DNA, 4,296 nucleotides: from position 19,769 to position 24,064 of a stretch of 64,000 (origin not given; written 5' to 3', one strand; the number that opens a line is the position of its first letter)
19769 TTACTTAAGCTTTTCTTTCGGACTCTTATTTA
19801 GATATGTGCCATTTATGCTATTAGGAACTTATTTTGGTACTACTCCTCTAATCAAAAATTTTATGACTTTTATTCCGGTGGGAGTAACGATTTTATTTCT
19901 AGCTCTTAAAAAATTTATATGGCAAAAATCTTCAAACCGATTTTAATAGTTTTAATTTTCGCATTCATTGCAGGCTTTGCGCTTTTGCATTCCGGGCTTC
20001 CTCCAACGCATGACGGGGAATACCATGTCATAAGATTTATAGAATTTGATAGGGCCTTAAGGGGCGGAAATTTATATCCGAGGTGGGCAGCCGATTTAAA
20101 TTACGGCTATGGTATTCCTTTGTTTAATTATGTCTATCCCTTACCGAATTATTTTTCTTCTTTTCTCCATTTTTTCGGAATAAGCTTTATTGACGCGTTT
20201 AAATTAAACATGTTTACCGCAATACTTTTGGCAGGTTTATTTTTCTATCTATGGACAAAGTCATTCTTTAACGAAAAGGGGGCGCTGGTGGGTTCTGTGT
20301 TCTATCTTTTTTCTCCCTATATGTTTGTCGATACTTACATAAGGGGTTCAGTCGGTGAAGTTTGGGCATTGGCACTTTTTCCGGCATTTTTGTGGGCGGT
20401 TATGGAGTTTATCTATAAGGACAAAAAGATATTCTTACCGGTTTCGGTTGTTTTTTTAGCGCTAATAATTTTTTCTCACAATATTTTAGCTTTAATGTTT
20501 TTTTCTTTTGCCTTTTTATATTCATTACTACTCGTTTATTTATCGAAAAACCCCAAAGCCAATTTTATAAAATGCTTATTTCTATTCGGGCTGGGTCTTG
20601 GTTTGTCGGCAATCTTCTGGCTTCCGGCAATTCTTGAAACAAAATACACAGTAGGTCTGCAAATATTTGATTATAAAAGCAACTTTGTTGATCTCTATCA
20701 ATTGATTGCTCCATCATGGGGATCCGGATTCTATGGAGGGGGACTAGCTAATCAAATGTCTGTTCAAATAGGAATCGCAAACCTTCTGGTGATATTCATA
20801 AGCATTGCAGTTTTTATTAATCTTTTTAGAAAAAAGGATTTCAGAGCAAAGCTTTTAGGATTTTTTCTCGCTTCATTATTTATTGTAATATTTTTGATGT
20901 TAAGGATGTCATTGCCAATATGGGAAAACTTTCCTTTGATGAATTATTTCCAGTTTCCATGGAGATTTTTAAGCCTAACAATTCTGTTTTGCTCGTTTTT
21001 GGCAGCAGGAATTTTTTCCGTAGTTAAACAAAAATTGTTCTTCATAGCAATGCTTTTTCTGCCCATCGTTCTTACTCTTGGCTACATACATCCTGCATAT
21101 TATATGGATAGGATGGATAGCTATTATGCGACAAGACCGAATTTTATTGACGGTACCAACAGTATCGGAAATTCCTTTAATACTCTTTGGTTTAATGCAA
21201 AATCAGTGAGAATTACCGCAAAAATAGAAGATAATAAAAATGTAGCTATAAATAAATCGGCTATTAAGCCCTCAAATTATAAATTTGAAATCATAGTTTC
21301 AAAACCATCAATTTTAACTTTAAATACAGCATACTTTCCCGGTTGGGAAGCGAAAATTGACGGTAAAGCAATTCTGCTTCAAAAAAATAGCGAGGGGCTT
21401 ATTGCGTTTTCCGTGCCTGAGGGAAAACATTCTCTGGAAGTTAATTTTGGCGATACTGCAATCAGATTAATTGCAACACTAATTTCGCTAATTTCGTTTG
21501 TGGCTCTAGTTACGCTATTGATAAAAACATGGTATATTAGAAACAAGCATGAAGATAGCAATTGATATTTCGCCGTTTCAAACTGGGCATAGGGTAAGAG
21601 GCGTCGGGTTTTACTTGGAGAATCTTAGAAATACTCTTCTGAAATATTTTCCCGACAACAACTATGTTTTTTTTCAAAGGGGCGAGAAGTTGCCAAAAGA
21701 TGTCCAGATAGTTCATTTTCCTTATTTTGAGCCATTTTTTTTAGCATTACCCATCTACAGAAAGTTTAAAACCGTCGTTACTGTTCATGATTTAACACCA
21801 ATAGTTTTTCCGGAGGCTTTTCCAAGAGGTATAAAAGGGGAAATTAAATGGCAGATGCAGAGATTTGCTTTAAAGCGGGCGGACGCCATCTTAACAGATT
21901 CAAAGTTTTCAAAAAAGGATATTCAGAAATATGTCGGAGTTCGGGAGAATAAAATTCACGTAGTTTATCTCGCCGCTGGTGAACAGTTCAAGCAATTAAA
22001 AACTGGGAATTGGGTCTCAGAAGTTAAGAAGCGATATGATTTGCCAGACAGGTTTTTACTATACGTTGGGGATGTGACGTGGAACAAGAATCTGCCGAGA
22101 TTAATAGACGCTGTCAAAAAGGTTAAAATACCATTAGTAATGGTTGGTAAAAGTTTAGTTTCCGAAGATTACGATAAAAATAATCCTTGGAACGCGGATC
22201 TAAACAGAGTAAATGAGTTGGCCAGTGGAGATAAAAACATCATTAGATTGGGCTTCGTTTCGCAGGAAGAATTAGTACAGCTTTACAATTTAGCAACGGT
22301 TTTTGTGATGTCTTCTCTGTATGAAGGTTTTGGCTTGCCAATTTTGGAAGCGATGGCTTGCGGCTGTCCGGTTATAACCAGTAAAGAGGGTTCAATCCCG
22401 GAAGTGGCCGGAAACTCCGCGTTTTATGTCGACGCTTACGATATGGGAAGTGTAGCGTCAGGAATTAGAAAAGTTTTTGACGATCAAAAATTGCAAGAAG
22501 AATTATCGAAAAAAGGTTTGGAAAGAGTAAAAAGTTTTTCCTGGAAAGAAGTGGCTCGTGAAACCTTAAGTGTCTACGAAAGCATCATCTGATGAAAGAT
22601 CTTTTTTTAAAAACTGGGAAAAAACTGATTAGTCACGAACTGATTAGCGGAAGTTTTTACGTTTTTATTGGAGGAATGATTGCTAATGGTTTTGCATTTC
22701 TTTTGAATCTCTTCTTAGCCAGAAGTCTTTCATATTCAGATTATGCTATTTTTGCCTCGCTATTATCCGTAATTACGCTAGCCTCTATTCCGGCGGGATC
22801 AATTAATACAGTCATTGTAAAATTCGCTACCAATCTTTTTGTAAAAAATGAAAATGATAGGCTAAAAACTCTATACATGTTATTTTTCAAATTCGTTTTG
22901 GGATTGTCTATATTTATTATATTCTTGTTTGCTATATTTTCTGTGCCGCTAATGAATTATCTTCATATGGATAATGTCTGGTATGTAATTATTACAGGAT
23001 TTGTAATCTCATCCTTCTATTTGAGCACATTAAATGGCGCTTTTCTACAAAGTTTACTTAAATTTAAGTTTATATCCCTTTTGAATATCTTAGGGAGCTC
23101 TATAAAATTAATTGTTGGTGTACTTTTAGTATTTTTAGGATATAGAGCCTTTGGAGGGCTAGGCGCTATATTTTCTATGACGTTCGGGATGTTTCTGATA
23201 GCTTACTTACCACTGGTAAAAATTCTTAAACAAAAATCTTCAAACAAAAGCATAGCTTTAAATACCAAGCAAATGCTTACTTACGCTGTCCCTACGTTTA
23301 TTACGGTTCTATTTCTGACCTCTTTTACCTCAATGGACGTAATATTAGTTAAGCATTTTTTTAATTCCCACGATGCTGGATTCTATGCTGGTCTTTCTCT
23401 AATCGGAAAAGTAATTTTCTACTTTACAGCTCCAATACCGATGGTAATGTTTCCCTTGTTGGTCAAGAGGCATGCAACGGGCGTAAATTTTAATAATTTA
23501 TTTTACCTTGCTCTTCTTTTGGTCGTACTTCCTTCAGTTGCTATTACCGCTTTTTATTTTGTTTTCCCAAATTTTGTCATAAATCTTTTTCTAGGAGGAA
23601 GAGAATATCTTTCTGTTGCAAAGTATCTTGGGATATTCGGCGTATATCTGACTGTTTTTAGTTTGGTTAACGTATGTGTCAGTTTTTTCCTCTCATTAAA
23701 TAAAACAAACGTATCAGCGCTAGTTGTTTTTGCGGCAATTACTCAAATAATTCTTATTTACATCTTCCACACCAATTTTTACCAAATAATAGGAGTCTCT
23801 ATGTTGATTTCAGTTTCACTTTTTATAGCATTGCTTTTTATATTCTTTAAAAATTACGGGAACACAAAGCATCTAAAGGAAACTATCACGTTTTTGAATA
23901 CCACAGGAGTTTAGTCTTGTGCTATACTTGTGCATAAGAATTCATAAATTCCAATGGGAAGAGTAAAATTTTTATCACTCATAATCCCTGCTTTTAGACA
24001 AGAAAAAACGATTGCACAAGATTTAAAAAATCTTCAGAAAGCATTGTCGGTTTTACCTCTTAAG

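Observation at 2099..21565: Two further GT-C-like paralog trios (families B and C) interleaved with the GT39 array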

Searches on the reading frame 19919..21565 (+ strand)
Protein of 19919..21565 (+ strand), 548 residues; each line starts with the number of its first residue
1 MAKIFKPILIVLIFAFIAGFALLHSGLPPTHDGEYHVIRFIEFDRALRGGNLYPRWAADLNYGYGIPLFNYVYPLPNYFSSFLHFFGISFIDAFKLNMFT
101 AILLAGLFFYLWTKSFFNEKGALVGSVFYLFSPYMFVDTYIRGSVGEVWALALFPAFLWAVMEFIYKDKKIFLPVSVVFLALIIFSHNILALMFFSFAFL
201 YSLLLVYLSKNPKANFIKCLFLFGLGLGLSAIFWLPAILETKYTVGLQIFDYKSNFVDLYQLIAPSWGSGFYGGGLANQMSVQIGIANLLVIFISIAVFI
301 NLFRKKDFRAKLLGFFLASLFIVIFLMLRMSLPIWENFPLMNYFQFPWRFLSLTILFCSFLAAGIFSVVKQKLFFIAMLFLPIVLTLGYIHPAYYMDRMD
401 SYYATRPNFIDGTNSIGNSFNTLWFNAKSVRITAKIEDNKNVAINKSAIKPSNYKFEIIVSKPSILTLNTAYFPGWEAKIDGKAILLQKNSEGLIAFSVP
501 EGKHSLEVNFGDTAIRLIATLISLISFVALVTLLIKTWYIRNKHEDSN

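Call 4: search_protein_families(library=pfam, proteins=[window:19919-21565:+], max_evalue=1)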
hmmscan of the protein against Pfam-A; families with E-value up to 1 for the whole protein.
window:19919-21565:+ (548 aa): 2 families
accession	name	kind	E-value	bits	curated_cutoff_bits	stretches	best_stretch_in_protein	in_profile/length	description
PF10131.15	PTPS_related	-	2.7e-15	56.3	26.4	1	69-390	1-304/621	6-pyruvoyl-tetrahydropterin synthase related domain; membrane protein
PF09586.16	YfhO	-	4.9e-11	42.2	28.5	2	431-511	743-824/835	Bacterial membrane protein YfhO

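Call 12: find_homologous_proteins(query=window:19919-21565:+, max_evalue=0.00001)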
Query window:19919-21565:+ (548 aa): 1124 proteins with E <= 0.00001 among 8000 candidates; the best 120 are listed.
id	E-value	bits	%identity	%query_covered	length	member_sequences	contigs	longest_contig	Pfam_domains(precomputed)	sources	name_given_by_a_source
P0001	0.0e+0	1161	100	96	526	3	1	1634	PF10131.16,PF09586.17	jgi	-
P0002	4.3e-289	978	78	100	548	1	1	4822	PF10131.16,PF09586.17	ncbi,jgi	-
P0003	7.8e-279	944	77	99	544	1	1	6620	PF10131.16,PF09586.17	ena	-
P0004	5.0e-270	915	74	99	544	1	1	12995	PF10131.16,PF09586.17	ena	-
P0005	1.9e-269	913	74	99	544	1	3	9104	PF10131.16,PF09586.17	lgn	-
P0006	2.0e-269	913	73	99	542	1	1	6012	PF10131.16,PF09586.17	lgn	-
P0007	1.7e-268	910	73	99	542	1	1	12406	PF10131.16,PF09586.17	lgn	-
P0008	1.5e-261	887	73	99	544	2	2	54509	PF10131.16,PF09586.17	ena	-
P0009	2.2e-260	883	72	99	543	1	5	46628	PF10131.16,PF09586.17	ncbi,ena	-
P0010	2.7e-259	880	73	99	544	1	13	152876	PF10131.16,PF09586.17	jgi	jgi:hypothetical protein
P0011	3.3e-256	869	71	99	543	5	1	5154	PF10131.16,PF09586.17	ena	-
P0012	1.7e-242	824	70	99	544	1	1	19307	PF10131.16,PF09586.17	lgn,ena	-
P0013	2.2e-235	801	68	96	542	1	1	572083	PF10131.16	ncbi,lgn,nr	ncbi:6-pyruvoyl-tetrahydropterin synthase-related protein [Patescibacteria group bacterium]|nr:6-pyr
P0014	5.5e-226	770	63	99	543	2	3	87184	PF10131.16,PF09586.17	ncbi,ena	-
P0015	2.0e-221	755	62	98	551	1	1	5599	PF10131.16,PF09586.17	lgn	-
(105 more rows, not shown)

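Call 21: find_related_loci(query=A3, collection=genome_contigs, flank=10000)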
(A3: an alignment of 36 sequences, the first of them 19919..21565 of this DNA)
Query A3 (548 aa) in genome_contigs; peptide patterns used: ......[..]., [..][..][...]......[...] (x = any residue, [..] = any of these).
598 stretches matched a pattern (row limit reached: there are more); 536 encode a relative of the query (tblastn E <= 1e-3); the best 80 are kept; 79 distinct loci.
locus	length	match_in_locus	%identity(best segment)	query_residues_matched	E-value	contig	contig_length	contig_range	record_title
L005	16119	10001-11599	59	11-543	0e+0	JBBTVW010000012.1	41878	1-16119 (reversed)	MAG: Patescibacteria group bacterium isolate H43-bin095_1 H43_bin095_1_000000000012, whole genome shotgun sequence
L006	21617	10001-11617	54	1-537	0e+0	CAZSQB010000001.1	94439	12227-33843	MAG TPA_asm: uncultured Gammaproteobacteria bacterium isolate SRP269290_co3_983 genome assembly, contig: NODE_149_length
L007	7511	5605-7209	54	3-539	0e+0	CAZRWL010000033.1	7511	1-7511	MAG TPA_asm: uncultured Gammaproteobacteria bacterium isolate SRP269290_co1_1073 genome assembly, contig: NODE_16710_len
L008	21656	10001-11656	54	1-544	0e+0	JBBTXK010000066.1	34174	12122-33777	MAG: Patescibacteria group bacterium isolate H51-bin196_1 H51_bin196_1_000000000066, whole genome shotgun sequence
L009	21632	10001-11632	54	1-543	5e-180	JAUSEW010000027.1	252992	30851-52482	MAG: Candidatus Levyibacteriota bacterium isolate E14_maxbin.252 E14_k141_1713433, whole genome shotgun sequence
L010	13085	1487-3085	53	1-536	2e-174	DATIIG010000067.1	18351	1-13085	MAG TPA_asm: Candidatus Saccharimonadales bacterium isolate SMAG_U15658 k141_787277, whole genome shotgun sequence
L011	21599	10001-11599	54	3-535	3e-173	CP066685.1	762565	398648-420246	MAG: Candidatus Levyibacteriota bacterium isolate NC_groundwater_389_Ag_B-0.1um_36_40 chromosome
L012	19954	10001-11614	52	18-543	9e-173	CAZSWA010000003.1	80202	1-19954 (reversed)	MAG TPA_asm: uncultured Gammaproteobacteria bacterium isolate SRP272529_co1_257 genome assembly, contig: NODE_277_length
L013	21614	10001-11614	54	1-537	1e-171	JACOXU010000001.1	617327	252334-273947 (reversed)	MAG: Candidatus Levyibacteriota bacterium isolate NC_groundwater_161_Ag_S-0.1um_37_19 S4_GD2017_2_S1_scaffold_10, whole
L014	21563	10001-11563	54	1-520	1e-171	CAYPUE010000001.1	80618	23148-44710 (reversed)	MAG TPA_asm: uncultured Gammaproteobacteria bacterium isolate SRP269290_co2_354 genome assembly, contig: NODE_207_length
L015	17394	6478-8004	53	5-544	1e-171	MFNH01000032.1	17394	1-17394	MAG: Candidatus Levybacteria bacterium RBG_16_35_11 RBG_16_scaffold_2573, whole genome shotgun sequence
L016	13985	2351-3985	53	5-543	2e-171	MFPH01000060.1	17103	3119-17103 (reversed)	MAG: Candidatus Levybacteria bacterium RIFCSPLOWO2_12_FULL_37_14 rifcsplowo2_12_scaffold_6979, whole genome shotgun sequ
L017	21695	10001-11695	53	5-536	6e-169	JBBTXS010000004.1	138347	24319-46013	MAG: Patescibacteria group bacterium isolate H51-bin091_1 H51_bin091_1_000000000004, whole genome shotgun sequence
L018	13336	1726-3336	50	1-536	2e-166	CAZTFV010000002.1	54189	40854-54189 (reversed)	MAG TPA_asm: uncultured Gammaproteobacteria bacterium isolate SRP269290_co1_791 genome assembly, contig: NODE_597_length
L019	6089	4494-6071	53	1-525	7e-167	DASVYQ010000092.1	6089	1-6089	MAG TPA_asm: Patescibacteria group bacterium isolate SMAG_U2606 k141_1361182, whole genome shotgun sequence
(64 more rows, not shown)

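Call 24: predict_structure(alignment_id=A3)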
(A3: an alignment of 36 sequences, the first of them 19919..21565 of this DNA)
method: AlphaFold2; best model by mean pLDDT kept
length: 548 residues; sequences in the alignment: 36
mean_pLDDT: 85.8   pTM: 0.88
mean pLDDT of the five models: 85.8, 85.8, 85.6, 83.9, 83.6
residues with pLDDT >= 90: 311; 70-90: 171; 50-70: 40; < 50: 26
segments of 3 or more residues with pLDDT < 50: 268-279, 413-421
pLDDT, mean of each block of 10 residues (from residue 1): 80 95 87 84 90 84 74 84 96 96 97 94 96 84 89 97 94 96 90 93 96 95 96 85 57 78 55 43 74 96 95 97 93 89 81 93 95 94 81 84 70 44 65 82 88 93 92 90 93 91 95 91 96 87 59
secondary structure, 60 per line:
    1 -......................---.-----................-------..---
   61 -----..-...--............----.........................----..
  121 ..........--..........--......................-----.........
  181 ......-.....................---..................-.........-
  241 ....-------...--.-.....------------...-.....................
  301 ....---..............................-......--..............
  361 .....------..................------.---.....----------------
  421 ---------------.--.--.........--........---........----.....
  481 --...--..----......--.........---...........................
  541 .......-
elements in order: H2-23 H33-48 H74-85 H90-114 H119-130 H133-142 H145-166 H172-186 H188-208 H212-229 H231-239 H241-244 H259-263 H280-304 H308-327 H329-337 H339-344 H347-365 H372-389 H400-404 E442-450 E453-460 E464-471 E476-480 E483-485 E494-499 E502-510 H514-547

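Call 35: search_protein_families(library=ncbifam, proteins=[window:19919-21565:+], max_evalue=0.001)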
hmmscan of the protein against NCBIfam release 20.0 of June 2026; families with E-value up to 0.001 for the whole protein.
window:19919-21565:+ (548 aa): 2 families
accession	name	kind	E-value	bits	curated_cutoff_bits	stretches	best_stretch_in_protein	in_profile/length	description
NF047589.1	GlcsyltransPgfM1Strep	equivalog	5.2e-08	31.4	1400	1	465-535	883-952/955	glycosyltransferase PgfM1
NF047590.1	GlcsyltransPgfM2Strep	equivalog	1.3e-06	26.9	1500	1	470-536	814-879/884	glycosyltransferase PgfM2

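Call 69: fold_search(model_id=the predicted structure, library=pdb)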
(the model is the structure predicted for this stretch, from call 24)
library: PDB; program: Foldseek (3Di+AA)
matches with E <= 10: 392; with E <= 0.001: 1
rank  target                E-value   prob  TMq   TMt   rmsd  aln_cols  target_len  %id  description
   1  6wby                  2.6e-04  1.00  0.47  0.23   5.6       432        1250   14  Single-Particle Cryo-EM Structure of Arabinofuranosyltransferase AftD from Mycobacteria, Mutant R1389S Class 2 (released 2020-05-13)
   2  6w98_A                1.2e-03  1.00  0.48  0.22   5.7       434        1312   15  Single-Particle Cryo-EM Structure of Arabinofuranosyltransferase AftD from Mycobacteria (released 2020-05-13)
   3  6ezn_F                2.5e-03  1.00  0.40  0.34  14.1       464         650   13  Cryo-EM structure of the yeast oligosaccharyltransferase (OST) complex (released 2018-01-17)
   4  5gmy_A                3.0e-03  1.00  0.39  0.27  11.9       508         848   13  Crystal structure of the Archaeoglobus fulgidus oligosaccharyltransferase (O29867_ARCFU) tethered with an acceptor pep (released 2017-02-01)
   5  6gxc_A                3.4e-03  1.00  0.37  0.30  10.3       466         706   14  Bacterial oligosaccharyltransferase PglB in complex with an inhibitory peptide and a reactive lipid-linked oligosaccha (released 2018-11-14)
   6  8agb_A                3.8e-03  1.00  0.45  0.39  12.8       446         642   14  Structure of yeast oligosaccharylransferase complex with lipid-linked oligosaccharide bound (released 2022-12-07)
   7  8age_A                5.2e-03  1.00  0.39  0.34  12.5       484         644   14  Structure of yeast oligosaccharylransferase complex with acceptor peptide bound (released 2022-12-07)
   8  7oci_F                6.5e-03  1.00  0.39  0.34  14.0       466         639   13  Cryo-EM structure of yeast Ost6p containing oligosaccharyltransferase complex (released 2022-02-16)
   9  6c26_A                7.7e-03  1.00  0.39  0.34  14.3       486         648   15  The Cryo-EM structure of a eukaryotic oligosaccharyl transferase complex (released 2018-01-31)
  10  5ogl_A                9.6e-03  1.00  0.38  0.30  10.2       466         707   14  Structure of bacterial oligosaccharyltransferase PglB in complex with an acceptor peptide and an lipid-linked oligosac (released 2017-10-25)
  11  8pn9_A                1.0e-02  1.00  0.38  0.32  14.0       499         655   12  Structure of human oligosaccharyltransferase OST-A complex bound to NGI-1 (released 2024-05-08)
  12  3rce_A                1.0e-02  1.00  0.41  0.34  13.6       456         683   16  Bacterial oligosaccharyltransferase PglB (released 2011-06-15)
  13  8agc_A                1.2e-02  1.00  0.40  0.33  13.2       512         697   14  Structure of yeast oligosaccharylransferase complex with lipid-linked oligosaccharide and non-acceptor peptide bound (released 2022-12-07)
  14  6ftg_5                3.2e-02  1.00  0.40  0.35  15.6       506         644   12  Subtomogram average of OST-containing ribosome-translocon complexes from canine rough microsomal membranes (released 2018-03-21)
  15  5f15                  3.4e-02  0.99  0.33  0.34  17.9       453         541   11  Crystal Structure of ArnT from Cupriavidus metallidurans bound to Undecaprenyl phosphate (released 2016-02-17)
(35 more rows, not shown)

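Call 76: search_protein_representatives(alignment_id=A3)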
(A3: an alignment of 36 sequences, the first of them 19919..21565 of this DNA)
Query: 36 sequences, 545 profile positions. Proteins with E-value up to 0.001 (for the whole library): 22039; up to 1e-10: 13764; up to 1e-30: 6348. The best 150 are listed.
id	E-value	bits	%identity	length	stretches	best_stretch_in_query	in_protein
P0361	2.9e-235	798.5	-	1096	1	1-536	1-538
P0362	4.8e-235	797.8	-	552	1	4-543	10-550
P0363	9.1e-208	707.8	-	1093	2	3-543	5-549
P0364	1.1e-197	674.4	-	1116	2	8-539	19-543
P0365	1.3e-195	667.7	-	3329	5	9-532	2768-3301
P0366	7.2e-193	658.6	-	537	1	1-534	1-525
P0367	4.8e-190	649.3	-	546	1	1-543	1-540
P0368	3.7e-186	636.5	-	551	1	7-541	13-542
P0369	2.3e-184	630.5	-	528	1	1-532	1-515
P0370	5.7e-172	589.6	-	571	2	1-305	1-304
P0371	1.5e-170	584.9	-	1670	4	11-538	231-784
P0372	1.1e-165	568.8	-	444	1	109-542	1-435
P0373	2.6e-154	531.3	-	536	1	3-537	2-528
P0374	3.8e-150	517.6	-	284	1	1-283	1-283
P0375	5.8e-147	507.1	-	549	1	3-536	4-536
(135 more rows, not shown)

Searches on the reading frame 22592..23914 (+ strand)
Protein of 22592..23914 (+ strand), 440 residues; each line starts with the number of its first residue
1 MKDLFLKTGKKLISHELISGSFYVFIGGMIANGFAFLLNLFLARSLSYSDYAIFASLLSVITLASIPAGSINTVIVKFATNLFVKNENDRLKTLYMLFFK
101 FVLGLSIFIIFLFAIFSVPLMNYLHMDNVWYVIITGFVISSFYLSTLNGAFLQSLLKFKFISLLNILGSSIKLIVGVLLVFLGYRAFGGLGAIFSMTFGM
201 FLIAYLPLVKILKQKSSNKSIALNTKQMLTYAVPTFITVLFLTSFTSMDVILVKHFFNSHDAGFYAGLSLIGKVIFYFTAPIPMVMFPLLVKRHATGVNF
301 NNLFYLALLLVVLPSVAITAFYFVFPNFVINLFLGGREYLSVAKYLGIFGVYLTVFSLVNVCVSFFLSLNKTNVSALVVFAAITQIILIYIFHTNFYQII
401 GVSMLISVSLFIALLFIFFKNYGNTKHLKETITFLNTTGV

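Call 5: search_protein_families(library=pfam, proteins=[window:22592-23914:+], max_evalue=0.01)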
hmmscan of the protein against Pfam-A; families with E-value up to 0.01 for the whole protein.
window:22592-23914:+ (440 aa): 2 families
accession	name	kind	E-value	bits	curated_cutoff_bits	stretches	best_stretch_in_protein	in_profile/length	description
PF01943.22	Polysacc_synt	-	1.9e-12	47.6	28.2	1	19-292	3-272/274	Polysaccharide biosynthesis protein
PF13440.11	Polysacc_synt_3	-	3.3e-10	40.1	23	1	42-336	2-286/293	Polysaccharide biosynthesis protein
